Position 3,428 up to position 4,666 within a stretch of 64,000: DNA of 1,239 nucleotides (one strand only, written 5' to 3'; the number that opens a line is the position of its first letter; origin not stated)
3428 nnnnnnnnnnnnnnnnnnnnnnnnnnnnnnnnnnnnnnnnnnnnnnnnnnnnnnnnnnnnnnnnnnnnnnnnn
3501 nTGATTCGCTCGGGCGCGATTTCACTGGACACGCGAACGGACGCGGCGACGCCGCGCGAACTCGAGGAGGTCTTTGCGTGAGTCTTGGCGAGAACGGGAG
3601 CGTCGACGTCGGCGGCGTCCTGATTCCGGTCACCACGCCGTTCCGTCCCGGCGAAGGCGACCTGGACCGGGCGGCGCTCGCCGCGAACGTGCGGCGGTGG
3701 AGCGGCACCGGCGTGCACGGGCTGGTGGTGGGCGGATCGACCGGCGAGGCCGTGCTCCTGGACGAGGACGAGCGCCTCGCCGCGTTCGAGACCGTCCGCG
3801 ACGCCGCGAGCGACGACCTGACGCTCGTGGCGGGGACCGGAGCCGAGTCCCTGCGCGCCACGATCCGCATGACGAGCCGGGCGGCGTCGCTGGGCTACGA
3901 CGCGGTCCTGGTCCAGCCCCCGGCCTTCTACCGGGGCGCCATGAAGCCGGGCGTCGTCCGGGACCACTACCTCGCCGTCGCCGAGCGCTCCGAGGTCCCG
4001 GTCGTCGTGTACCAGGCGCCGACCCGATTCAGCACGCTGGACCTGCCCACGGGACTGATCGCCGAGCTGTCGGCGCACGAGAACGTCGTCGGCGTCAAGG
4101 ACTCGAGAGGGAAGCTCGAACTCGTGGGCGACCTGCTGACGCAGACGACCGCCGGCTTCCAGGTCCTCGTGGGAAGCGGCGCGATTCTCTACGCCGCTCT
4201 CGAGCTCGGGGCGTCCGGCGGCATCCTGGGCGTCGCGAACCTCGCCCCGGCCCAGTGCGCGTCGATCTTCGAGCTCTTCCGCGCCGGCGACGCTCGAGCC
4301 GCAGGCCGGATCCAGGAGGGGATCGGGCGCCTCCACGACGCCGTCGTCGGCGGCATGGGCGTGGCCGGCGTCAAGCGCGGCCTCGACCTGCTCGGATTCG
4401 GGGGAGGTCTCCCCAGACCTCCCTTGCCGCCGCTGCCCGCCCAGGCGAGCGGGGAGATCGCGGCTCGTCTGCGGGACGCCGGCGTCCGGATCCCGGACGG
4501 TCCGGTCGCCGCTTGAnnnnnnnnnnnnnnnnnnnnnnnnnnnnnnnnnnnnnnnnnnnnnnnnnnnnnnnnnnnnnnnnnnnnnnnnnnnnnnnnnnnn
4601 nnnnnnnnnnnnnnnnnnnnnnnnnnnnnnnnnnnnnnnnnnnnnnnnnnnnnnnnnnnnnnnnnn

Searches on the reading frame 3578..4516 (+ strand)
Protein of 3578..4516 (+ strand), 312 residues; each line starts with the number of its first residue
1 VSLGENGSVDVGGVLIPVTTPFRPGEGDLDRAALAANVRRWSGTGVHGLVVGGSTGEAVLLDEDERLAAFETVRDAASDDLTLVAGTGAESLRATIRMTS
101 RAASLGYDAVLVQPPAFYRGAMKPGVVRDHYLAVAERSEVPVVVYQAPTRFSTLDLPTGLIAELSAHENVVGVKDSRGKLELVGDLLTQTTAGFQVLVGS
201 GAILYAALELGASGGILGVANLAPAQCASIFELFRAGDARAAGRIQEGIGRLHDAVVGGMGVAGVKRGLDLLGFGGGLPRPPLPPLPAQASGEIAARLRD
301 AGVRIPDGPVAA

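Call 24: search_protein_families(library=pfam, proteins=[window:3578-4516:+], max_evalue=0.001)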
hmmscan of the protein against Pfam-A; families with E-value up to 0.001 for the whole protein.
window:3578-4516:+ (312 aa): 1 family
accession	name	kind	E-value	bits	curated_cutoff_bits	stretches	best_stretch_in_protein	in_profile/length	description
PF00701.28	DHDPS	-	3.6e-51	174.1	22.1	1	12-298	3-286/289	Dihydrodipicolinate synthetase family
